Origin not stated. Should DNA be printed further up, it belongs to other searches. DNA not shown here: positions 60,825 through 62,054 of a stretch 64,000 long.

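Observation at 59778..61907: Phosphoglycerate kinase fused in-frame to a PfkB-family sugar kinase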

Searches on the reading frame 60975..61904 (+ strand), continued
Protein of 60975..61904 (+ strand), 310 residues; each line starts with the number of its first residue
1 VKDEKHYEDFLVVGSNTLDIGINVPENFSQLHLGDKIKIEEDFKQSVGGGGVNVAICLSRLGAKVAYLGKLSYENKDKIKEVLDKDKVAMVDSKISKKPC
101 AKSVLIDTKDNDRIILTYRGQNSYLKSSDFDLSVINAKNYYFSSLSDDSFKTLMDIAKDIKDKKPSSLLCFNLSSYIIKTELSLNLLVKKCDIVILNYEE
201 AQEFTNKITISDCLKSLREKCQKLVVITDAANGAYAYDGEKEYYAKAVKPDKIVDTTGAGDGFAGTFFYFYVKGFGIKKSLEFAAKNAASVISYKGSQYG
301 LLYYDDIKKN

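Call 77: search_protein_families(library=ncbifam, proteins=[L064:1936-2799:+, L059:6938-7852:+, L062:2035-2946:+, L055:3409-4314:+, L043:1545-2456:+, L050:3862-4617:+, L053:2694-3536:+, L036:7035-7817:+], max_evalue=1e-20)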
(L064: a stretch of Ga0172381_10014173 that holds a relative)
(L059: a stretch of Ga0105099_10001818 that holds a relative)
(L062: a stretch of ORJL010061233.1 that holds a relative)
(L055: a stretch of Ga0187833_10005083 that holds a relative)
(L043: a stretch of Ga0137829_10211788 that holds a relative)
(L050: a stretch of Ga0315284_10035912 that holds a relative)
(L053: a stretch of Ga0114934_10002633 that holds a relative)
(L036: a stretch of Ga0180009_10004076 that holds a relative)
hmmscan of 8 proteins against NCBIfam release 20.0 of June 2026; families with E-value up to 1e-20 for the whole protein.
L064:1936-2799:+ (288 aa): 20 families
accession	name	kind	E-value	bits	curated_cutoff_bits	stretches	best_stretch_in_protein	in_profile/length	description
TIGR01859.1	fruc_bis_ald_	equivalog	1.2e-79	268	343.05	1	7-288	5-282/282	class II fructose-1,6-bisphosphate aldolase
TIGR00167.1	cbbA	subfamily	1.8e-75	254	215.6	1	2-288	2-290/290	ketose-bisphosphate aldolase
NF009497.0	PRK12857.1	equivalog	1e-71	241.5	423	1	10-288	10-284/284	class II fructose-1,6-bisphosphate aldolase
NF009374.0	PRK12737.1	subfamily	6.9e-67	225.4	383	1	7-287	7-283/284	tagatose-bisphosphate aldolase subunit GatY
NF006626.0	PRK09195.1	subfamily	3e-65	220.2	384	1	7-287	7-283/284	tagatose-bisphosphate aldolase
NF006042.0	PRK08185.1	subfamily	2.3e-64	217.5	405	1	5-288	4-284/287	hypothetical protein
TIGR01858.1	tag_bisphos_ald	equivalog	3.1e-61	207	443.55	1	7-288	5-282/282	tagatose bisphosphate family class II aldolase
NF005288.0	PRK06806.1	equivalog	1.2e-53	182.2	396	1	6-287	6-280/281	class II fructose-bisphosphate aldolase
NF005284.0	PRK06801.1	equivalog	8.4e-53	179.6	406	1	5-288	5-286/286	ketose 1,6-bisphosphate aldolase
NF005943.0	PRK07998.1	equivalog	1.3e-52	179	364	1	5-283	5-276/283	class II aldolase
NF009375.0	PRK12738.1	equivalog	5.6e-52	176.7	542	1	6-287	6-283/286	tagatose-bisphosphate aldolase subunit KbaY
NF005823.0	PRK07709.1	equivalog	2.1e-51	175.4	545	1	6-288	6-285/285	class II fructose-bisphosphate aldolase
NF006376.0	PRK08610.1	equivalog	2.6e-51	175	527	1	6-288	6-285/286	class II fructose-bisphosphate aldolase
NF005590.0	PRK07315.1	equivalog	3.9e-49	167.5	443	1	9-288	9-293/293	class II fructose-bisphosphate aldolase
NF004493.0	PRK05835.1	equivalog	1.9e-47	162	558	1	10-223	9-220/307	class II fructose-bisphosphate aldolase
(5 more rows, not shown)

L059:6938-7852:+ (305 aa): 19 families
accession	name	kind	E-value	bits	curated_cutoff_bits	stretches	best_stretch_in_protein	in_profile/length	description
NF009497.0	PRK12857.1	equivalog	6.4e-106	353.7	423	2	1-223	2-224/284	class II fructose-1,6-bisphosphate aldolase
TIGR01859.1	fruc_bis_ald_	equivalog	2e-102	342.7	343.05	1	2-303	1-281/282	class II fructose-1,6-bisphosphate aldolase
NF009374.0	PRK12737.1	subfamily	2.1e-96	322.3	383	1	2-220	3-221/284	tagatose-bisphosphate aldolase subunit GatY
NF006626.0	PRK09195.1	subfamily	4.4e-95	318.1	384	1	2-221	3-222/284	tagatose-bisphosphate aldolase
TIGR00167.1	cbbA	subfamily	1.4e-91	306.9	215.6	1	2-303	3-289/290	ketose-bisphosphate aldolase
NF004493.0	PRK05835.1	equivalog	1.8e-88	296.8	558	1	1-303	1-306/307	class II fructose-bisphosphate aldolase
NF006042.0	PRK08185.1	subfamily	6.7e-88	294.7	405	1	1-304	1-284/287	hypothetical protein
TIGR01858.1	tag_bisphos_ald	equivalog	1.2e-87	293.6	443.55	1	4-221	3-220/282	tagatose bisphosphate family class II aldolase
NF005481.0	PRK07084.1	equivalog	5.5e-87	292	511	1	2-303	12-323/324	class II fructose-bisphosphate aldolase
NF005823.0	PRK07709.1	equivalog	1e-75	255.2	545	1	2-224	3-226/285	class II fructose-bisphosphate aldolase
NF006376.0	PRK08610.1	equivalog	1.4e-74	251.4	527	1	3-225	4-227/286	class II fructose-bisphosphate aldolase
TIGR01521.1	FruBisAldo_II_B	equivalog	1e-70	238.6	496.35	1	11-303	11-326/347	class II fructose-bisphosphate aldolase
NF005288.0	PRK06806.1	equivalog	3.4e-70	236.5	396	1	2-220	3-219/281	class II fructose-bisphosphate aldolase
NF009375.0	PRK12738.1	equivalog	4.8e-70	236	542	1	5-222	6-223/286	tagatose-bisphosphate aldolase subunit KbaY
NF005943.0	PRK07998.1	equivalog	1.4e-69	234.7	364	1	2-221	3-219/283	class II aldolase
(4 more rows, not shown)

L062:2035-2946:+ (304 aa): 20 families
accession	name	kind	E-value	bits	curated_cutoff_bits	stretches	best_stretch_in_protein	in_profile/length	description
NF009497.0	PRK12857.1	equivalog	6.3e-105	350.4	423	2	3-224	4-225/284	class II fructose-1,6-bisphosphate aldolase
TIGR01859.1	fruc_bis_ald_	equivalog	2e-104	349.3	343.05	1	4-303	3-281/282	class II fructose-1,6-bisphosphate aldolase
NF009374.0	PRK12737.1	subfamily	1.2e-102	342.8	383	1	3-224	4-225/284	tagatose-bisphosphate aldolase subunit GatY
NF006626.0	PRK09195.1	subfamily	2.8e-99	331.9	384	1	3-224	4-225/284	tagatose-bisphosphate aldolase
TIGR00167.1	cbbA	subfamily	1.5e-95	319.9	215.6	1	2-303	3-289/290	ketose-bisphosphate aldolase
TIGR01858.1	tag_bisphos_ald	equivalog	1.3e-91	306.6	443.55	1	3-224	2-223/282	tagatose bisphosphate family class II aldolase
NF005481.0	PRK07084.1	equivalog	1.7e-88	297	511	1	4-303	14-323/324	class II fructose-bisphosphate aldolase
NF006042.0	PRK08185.1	subfamily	6.3e-83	278.4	405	1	1-225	1-226/287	hypothetical protein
NF004493.0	PRK05835.1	equivalog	1.4e-81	274.1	558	1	3-303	3-306/307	class II fructose-bisphosphate aldolase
NF006376.0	PRK08610.1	equivalog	4.6e-74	249.7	527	1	4-225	5-227/286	class II fructose-bisphosphate aldolase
NF005823.0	PRK07709.1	equivalog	1.1e-73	248.5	545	1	4-224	5-226/285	class II fructose-bisphosphate aldolase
NF005288.0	PRK06806.1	equivalog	1.2e-69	234.7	396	1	7-225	8-224/281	class II fructose-bisphosphate aldolase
NF009375.0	PRK12738.1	equivalog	2.6e-67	227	542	1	4-224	5-225/286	tagatose-bisphosphate aldolase subunit KbaY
TIGR01521.1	FruBisAldo_II_B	equivalog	7.9e-67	225.8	496.35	1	7-302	6-325/347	class II fructose-bisphosphate aldolase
NF005943.0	PRK07998.1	equivalog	1.1e-66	225.2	364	1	5-224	6-222/283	class II aldolase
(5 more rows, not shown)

L055:3409-4314:+ (302 aa): 20 families
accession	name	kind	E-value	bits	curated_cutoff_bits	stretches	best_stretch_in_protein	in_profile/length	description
TIGR01859.1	fruc_bis_ald_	equivalog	5.4e-102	341.3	343.05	1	2-302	1-282/282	class II fructose-1,6-bisphosphate aldolase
NF009497.0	PRK12857.1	equivalog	9e-102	340.1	423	1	1-222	2-225/284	class II fructose-1,6-bisphosphate aldolase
NF005481.0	PRK07084.1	equivalog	8.9e-93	311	511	1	2-301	12-323/324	class II fructose-bisphosphate aldolase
NF009374.0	PRK12737.1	subfamily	1.1e-91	306.8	383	1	1-222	2-225/284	tagatose-bisphosphate aldolase subunit GatY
NF006626.0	PRK09195.1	subfamily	8.2e-89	297.5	384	1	1-222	2-225/284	tagatose-bisphosphate aldolase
TIGR00167.1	cbbA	subfamily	9.5e-87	291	215.6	1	1-302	2-290/290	ketose-bisphosphate aldolase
NF004493.0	PRK05835.1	equivalog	6.4e-84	281.8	558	1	1-301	1-306/307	class II fructose-bisphosphate aldolase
TIGR01858.1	tag_bisphos_ald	equivalog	3.9e-83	278.8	443.55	1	2-222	1-223/282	tagatose bisphosphate family class II aldolase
NF006042.0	PRK08185.1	subfamily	1.6e-74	250.8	405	1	1-223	1-226/287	hypothetical protein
NF005823.0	PRK07709.1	equivalog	9.7e-69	232.3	545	1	2-222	3-226/285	class II fructose-bisphosphate aldolase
NF006376.0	PRK08610.1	equivalog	5.1e-68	229.9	527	1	2-223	3-227/286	class II fructose-bisphosphate aldolase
NF009375.0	PRK12738.1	equivalog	2e-64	217.5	542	1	2-222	3-225/286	tagatose-bisphosphate aldolase subunit KbaY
TIGR01521.1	FruBisAldo_II_B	equivalog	5.6e-64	216.4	496.35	1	3-302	2-327/347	class II fructose-bisphosphate aldolase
NF005288.0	PRK06806.1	equivalog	7.6e-64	215.6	396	1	2-218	3-219/281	class II fructose-bisphosphate aldolase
NF005284.0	PRK06801.1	equivalog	2.6e-63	214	406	1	2-221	3-225/286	ketose 1,6-bisphosphate aldolase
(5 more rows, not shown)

L043:1545-2456:+ (304 aa): 20 families
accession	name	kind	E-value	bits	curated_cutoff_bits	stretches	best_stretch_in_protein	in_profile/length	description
NF009497.0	PRK12857.1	equivalog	3.2e-118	394.1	423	2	1-224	2-225/284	class II fructose-1,6-bisphosphate aldolase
TIGR01859.1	fruc_bis_ald_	equivalog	4.6e-114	380.9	343.05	1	4-304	3-282/282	class II fructose-1,6-bisphosphate aldolase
NF009374.0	PRK12737.1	subfamily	6.2e-100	333.9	383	1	3-224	4-225/284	tagatose-bisphosphate aldolase subunit GatY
NF005481.0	PRK07084.1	equivalog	2.2e-99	332.7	511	1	7-304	17-324/324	class II fructose-bisphosphate aldolase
NF006626.0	PRK09195.1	subfamily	4.7e-95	318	384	1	4-224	5-225/284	tagatose-bisphosphate aldolase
TIGR00167.1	cbbA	subfamily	2e-94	316.2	215.6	1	1-304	2-290/290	ketose-bisphosphate aldolase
NF004493.0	PRK05835.1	equivalog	3.5e-91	305.6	558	1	1-303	1-306/307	class II fructose-bisphosphate aldolase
TIGR01858.1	tag_bisphos_ald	equivalog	4e-88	295.2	443.55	1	6-224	5-223/282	tagatose bisphosphate family class II aldolase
NF006042.0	PRK08185.1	subfamily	7.3e-88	294.6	405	1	1-225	1-226/287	hypothetical protein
TIGR01521.1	FruBisAldo_II_B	equivalog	9.6e-81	271.5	496.35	1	4-304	3-327/347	class II fructose-bisphosphate aldolase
NF005823.0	PRK07709.1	equivalog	2.2e-80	270.5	545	1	2-224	3-226/285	class II fructose-bisphosphate aldolase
NF006376.0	PRK08610.1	equivalog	1.2e-79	268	527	1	2-225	3-227/286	class II fructose-bisphosphate aldolase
NF005288.0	PRK06806.1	equivalog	6.7e-71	238.8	396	1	3-224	4-223/281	class II fructose-bisphosphate aldolase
NF005284.0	PRK06801.1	equivalog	1e-69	235.1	406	1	2-221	3-223/286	ketose 1,6-bisphosphate aldolase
NF009375.0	PRK12738.1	equivalog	1.3e-69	234.5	542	1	8-223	9-224/286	tagatose-bisphosphate aldolase subunit KbaY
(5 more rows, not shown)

L050:3862-4617:+ (252 aa): 7 families
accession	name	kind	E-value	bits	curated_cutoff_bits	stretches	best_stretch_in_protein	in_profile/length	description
NF005556.0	PRK07226.1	subfamily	7.3e-71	238.7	241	1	5-251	17-264/267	2-amino-3,7-dideoxy-D-threo-hept-6-ulosonate synthase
NF040816.1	Fbpase1_Arch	equivalog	1.7e-65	221.2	430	1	2-251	14-270/271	class I fructose-bisphosphate aldolase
TIGR01949.1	ADH_synth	equivalog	3e-57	194.2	299.45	1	3-249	10-255/255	2-amino-3,7-dideoxy-D-threo-hept-6-ulosonate synthase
NF005321.0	PRK06852.1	equivalog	7.2e-53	179.7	420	1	6-249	34-302/308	aldolase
NF006704.0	PRK09250.1-1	equivalog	9.7e-39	133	277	1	3-169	34-211/308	class I fructose-bisphosphate aldolase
NF006081.0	PRK08227.1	equivalog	1.5e-30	106.5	297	1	6-249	48-284/291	3-hydroxy-5-phosphonooxypentane-2,4-dione thiolase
NF041223.1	BagB_FevI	exception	1.5e-25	89.9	500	1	42-239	54-255/257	bagremycin/ferroverdin biosynthesis DhnA-type aldolase BagB/FevI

L053:2694-3536:+ (281 aa): 8 families
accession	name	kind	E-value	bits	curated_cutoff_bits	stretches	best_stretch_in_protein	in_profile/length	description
NF005556.0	PRK07226.1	subfamily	2e-59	201.2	241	1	21-279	7-263/267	2-amino-3,7-dideoxy-D-threo-hept-6-ulosonate synthase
TIGR01949.1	ADH_synth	equivalog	1.5e-51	175.6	299.45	1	22-277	5-254/255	2-amino-3,7-dideoxy-D-threo-hept-6-ulosonate synthase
NF040816.1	Fbpase1_Arch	equivalog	4.4e-50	170.6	430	1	21-277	9-267/271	class I fructose-bisphosphate aldolase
NF005321.0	PRK06852.1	equivalog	5.7e-49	166.9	420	1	27-280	31-304/308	aldolase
NF006704.0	PRK09250.1-1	equivalog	8.7e-43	146.3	277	1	25-197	32-211/308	class I fructose-bisphosphate aldolase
NF006081.0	PRK08227.1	equivalog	1.3e-28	100.1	297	1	26-280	42-286/291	3-hydroxy-5-phosphonooxypentane-2,4-dione thiolase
NF006707.0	PRK09250.1-4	equivalog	2.8e-26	92.4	327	1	23-198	61-245/355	class I fructose-bisphosphate aldolase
NF006706.0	PRK09250.1-3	equivalog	7.7e-22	77.6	664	1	19-207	53-251/350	class I fructose-bisphosphate aldolase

L036:7035-7817:+ (261 aa): 10 families
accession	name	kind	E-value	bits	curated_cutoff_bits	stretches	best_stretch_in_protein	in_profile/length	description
NF005556.0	PRK07226.1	subfamily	9.3e-73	244.9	241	1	4-259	9-263/267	2-amino-3,7-dideoxy-D-threo-hept-6-ulosonate synthase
NF040816.1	Fbpase1_Arch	equivalog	7.6e-64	215.7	430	1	4-260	11-270/271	class I fructose-bisphosphate aldolase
TIGR01949.1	ADH_synth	equivalog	5.4e-61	206.5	299.45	1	4-256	6-253/255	2-amino-3,7-dideoxy-D-threo-hept-6-ulosonate synthase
NF005321.0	PRK06852.1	equivalog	1.4e-58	198.4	420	1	11-260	34-304/308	aldolase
NF006704.0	PRK09250.1-1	equivalog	9.7e-47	159.3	277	1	7-179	33-212/308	class I fructose-bisphosphate aldolase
NF006081.0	PRK08227.1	equivalog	8.3e-39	133.6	297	1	7-259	42-285/291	3-hydroxy-5-phosphonooxypentane-2,4-dione thiolase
NF006707.0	PRK09250.1-4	equivalog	6.7e-30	104.3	327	1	7-225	64-292/355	class I fructose-bisphosphate aldolase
NF041223.1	BagB_FevI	exception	4.8e-25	88.2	500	1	48-244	55-251/257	bagremycin/ferroverdin biosynthesis DhnA-type aldolase BagB/FevI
NF006705.0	PRK09250.1-2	equivalog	2e-23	82.8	682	1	8-224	62-286/349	class I fructose-bisphosphate aldolase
NF006706.0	PRK09250.1-3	equivalog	2.9e-22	79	664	1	9-213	63-275/350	class I fructose-bisphosphate aldolase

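Call 80: predict_structure(alignment_id=A3)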
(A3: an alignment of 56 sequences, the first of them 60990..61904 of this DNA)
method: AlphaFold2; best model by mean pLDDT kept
length: 305 residues; sequences in the alignment: 56
mean_pLDDT: 95.7   pTM: 0.93
mean pLDDT of the five models: 95.7, 94.5, 94.3, 93.8, 93.4
residues with pLDDT >= 90: 278; 70-90: 24; 50-70: 3; < 50: 0
segments of 3 or more residues with pLDDT < 50: none
pLDDT, mean of each block of 10 residues (from residue 1): 89 94 88 88 97 98 97 98 97 96 89 96 95 96 98 96 97 97 98 98 98 98 98 99 94 96 98 98 96 95 87
secondary structure, 60 per line:
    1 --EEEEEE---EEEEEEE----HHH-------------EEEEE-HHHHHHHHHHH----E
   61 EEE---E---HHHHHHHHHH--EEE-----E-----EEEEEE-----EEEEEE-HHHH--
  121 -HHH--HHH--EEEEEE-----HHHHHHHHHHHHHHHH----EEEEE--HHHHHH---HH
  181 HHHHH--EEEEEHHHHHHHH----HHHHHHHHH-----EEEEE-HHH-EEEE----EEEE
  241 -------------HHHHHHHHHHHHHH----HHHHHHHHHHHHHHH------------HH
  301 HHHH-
elements in order: E3-8 E12-18 E39-43 H45-55 E60-63 H71-80 E83-85 E97-102 E108-113 H115-118 E132-137 H143-158 E163-167 H170-175 H179-185 E188-192 H193-200 H205-213 E219-223 E229-232 E237-240 H254-267 H272-286 H299-304

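Call 85: fold_search(model_id=the predicted structure, library=pdb)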
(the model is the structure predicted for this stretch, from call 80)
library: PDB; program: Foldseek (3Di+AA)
matches with E <= 10: 1414; with E <= 0.001: 364
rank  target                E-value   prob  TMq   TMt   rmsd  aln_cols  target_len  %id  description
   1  9cwu_B                9.2e-24  1.00  0.84  0.83   2.5       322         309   20  Crystal structure of human ribokinase in complex with K+ (released 2025-08-06)
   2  2c4e                  1.1e-23  1.00  0.80  0.82   3.6       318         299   21  Crystal Structure of Methanocaldococcus jannaschii Nucleoside Kinase - An Archaeal Member of the Ribokinase Family (released 2006-08-30)
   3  5c3y_D                1.5e-23  1.00  0.85  0.84   2.6       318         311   21  Structure of human ribokinase crystallized with AMPPNP (released 2016-06-15)
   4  5c41_A                2.3e-23  1.00  0.83  0.80   2.8       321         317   20  Crystal structure of human ribokinase in complex with AMPPCP in P21 spacegroup and with 4 protomers (released 2016-06-15)
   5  1vm7_A                3.1e-23  1.00  0.84  0.86   2.8       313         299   19  Crystal structure of Ribokinase (TM0960) from Thermotoga maritima at 2.15 A resolution (released 2004-09-21)
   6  6xk2_A                3.3e-23  1.00  0.78  0.75   4.4       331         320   20  Crystal structure of Ribokinase from Cryptococcus neoformans var. grubii serotype A in complex with ADP (released 2020-07-15)
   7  5byf_B                3.9e-23  1.00  0.84  0.82   2.7       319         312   21  Crystal structure of human ribokinase in complex with AMP (released 2016-06-15)
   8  6xk2_C                3.9e-23  1.00  0.77  0.76   4.1       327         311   19  Crystal structure of Ribokinase from Cryptococcus neoformans var. grubii serotype A in complex with ADP (released 2020-07-15)
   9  5byc_B                5.2e-23  1.00  0.83  0.80   2.8       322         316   20  Crystal structure of human ribokinase in C2 spacegroup (released 2016-06-15)
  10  5c3y_C                5.9e-23  1.00  0.84  0.82   2.7       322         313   20  Structure of human ribokinase crystallized with AMPPNP (released 2016-06-15)
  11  2c49_B                5.9e-23  1.00  0.82  0.83   3.3       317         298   21  Crystal Structure of Methanocaldococcus jannaschii Nucleoside Kinase - An Archaeal Member of the Ribokinase Family (released 2006-08-30)
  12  5byd_A                6.2e-23  1.00  0.82  0.80   2.7       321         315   20  Crystal structure of human ribokinase in P21 spacegroup (released 2016-06-15)
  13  6xk2_B                7.0e-23  1.00  0.77  0.74   4.5       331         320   20  Crystal structure of Ribokinase from Cryptococcus neoformans var. grubii serotype A in complex with ADP (released 2020-07-15)
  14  5c3z_B                7.4e-23  1.00  0.83  0.80   2.8       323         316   20  Crystal structure of human ribokinase in complex with AMPPCP in C2 spacegroup (released 2016-06-15)
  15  5c41_D                7.4e-23  1.00  0.80  0.78   3.4       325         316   21  Crystal structure of human ribokinase in complex with AMPPCP in P21 spacegroup and with 4 protomers (released 2016-06-15)
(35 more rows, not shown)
